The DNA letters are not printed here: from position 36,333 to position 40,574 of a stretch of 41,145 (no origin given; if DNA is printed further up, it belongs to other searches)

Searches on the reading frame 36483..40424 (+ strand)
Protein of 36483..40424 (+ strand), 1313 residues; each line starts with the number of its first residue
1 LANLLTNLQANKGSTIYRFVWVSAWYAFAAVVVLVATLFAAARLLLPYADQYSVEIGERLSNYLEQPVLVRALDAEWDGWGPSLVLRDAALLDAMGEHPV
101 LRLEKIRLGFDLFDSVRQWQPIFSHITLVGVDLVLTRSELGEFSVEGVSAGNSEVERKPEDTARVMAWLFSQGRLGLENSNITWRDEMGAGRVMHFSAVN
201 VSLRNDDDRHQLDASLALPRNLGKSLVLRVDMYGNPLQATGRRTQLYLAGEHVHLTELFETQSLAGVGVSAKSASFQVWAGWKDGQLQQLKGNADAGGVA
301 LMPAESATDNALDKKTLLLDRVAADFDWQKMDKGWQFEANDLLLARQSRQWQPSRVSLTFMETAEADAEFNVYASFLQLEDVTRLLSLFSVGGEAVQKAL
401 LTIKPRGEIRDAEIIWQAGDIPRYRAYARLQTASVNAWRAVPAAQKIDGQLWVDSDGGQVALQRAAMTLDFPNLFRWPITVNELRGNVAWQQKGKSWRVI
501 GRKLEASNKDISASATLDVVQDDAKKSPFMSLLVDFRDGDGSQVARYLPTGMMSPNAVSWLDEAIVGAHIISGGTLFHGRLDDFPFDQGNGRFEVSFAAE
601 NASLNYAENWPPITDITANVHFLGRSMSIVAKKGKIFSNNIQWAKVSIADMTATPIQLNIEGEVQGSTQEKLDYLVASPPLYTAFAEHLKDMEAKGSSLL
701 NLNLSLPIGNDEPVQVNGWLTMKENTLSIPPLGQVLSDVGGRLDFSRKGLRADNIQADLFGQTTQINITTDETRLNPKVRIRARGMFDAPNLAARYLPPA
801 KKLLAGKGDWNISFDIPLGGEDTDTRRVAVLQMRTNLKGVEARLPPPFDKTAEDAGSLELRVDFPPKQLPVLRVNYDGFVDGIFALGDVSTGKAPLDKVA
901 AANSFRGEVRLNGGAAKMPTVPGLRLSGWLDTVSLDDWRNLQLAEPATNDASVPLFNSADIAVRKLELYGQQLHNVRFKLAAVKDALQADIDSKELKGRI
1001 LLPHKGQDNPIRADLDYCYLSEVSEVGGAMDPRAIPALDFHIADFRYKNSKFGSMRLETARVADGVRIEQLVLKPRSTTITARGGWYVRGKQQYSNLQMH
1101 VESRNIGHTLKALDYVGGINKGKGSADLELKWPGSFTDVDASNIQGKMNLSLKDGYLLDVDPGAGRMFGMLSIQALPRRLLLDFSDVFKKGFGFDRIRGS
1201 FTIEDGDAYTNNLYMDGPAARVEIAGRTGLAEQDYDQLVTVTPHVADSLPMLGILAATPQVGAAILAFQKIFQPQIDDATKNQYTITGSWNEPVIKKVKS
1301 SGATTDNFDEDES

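Call 80: search_protein_families(library=pfam, proteins=[window:36483-40424:+], max_evalue=0.00001)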
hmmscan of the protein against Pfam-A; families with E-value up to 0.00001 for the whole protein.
window:36483-40424:+ (1313 aa): 2 families
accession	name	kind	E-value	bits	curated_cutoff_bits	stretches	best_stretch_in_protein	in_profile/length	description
PF13116.12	YhdP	-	3.5e-280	933.3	46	1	15-1295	3-1224/1224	YhdP protein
PF05359.17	DUF748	-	1.2e-09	37.3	50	1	29-244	19-217/1037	Domain of Unknown Function (DUF748)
